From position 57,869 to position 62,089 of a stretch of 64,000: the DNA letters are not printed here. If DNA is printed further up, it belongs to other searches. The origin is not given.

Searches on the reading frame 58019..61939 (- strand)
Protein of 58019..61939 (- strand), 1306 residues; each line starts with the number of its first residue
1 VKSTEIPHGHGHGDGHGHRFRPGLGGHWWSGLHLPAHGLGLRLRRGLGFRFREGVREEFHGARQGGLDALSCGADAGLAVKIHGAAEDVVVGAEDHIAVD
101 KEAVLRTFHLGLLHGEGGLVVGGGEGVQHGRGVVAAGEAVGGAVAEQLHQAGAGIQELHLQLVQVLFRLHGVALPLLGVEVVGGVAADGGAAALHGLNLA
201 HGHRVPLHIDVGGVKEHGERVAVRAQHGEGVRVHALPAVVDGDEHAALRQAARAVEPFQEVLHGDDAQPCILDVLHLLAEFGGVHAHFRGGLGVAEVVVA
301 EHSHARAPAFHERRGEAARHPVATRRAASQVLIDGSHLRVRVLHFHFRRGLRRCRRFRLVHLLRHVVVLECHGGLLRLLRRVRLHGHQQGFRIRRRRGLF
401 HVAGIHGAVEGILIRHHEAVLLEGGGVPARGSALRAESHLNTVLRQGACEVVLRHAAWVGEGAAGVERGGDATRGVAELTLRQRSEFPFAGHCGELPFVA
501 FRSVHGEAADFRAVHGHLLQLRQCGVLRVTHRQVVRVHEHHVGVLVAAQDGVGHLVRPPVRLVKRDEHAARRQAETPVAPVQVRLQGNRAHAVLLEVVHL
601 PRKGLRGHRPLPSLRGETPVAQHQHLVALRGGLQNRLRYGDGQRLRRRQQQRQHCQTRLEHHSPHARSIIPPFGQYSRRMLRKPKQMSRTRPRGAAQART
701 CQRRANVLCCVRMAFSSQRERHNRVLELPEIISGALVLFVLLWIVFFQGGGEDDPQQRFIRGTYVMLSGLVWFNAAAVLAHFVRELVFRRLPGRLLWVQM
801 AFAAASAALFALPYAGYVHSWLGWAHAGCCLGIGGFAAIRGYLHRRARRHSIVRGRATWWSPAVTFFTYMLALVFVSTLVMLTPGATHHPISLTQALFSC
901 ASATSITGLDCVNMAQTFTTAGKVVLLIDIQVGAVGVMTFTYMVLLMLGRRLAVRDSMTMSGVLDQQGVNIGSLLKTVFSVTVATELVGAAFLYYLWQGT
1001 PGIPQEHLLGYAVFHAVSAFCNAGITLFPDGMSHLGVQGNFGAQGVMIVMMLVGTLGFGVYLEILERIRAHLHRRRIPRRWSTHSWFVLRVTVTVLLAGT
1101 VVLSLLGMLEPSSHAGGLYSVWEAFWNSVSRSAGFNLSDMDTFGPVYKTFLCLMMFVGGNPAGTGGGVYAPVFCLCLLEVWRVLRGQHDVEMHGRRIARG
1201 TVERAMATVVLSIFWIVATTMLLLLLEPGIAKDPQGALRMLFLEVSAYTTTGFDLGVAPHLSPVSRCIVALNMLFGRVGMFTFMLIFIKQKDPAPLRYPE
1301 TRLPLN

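Call 23: search_protein_families(library=pfam, proteins=[window:58019-61939:-], max_evalue=0.1)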
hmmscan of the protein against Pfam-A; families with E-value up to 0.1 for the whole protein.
window:58019-61939:- (1306 aa): 1 family
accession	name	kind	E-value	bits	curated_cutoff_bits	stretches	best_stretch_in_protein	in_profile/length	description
PF02386.22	TrkH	-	4.1e-34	118.3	27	1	888-1290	58-493/502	Cation transport protein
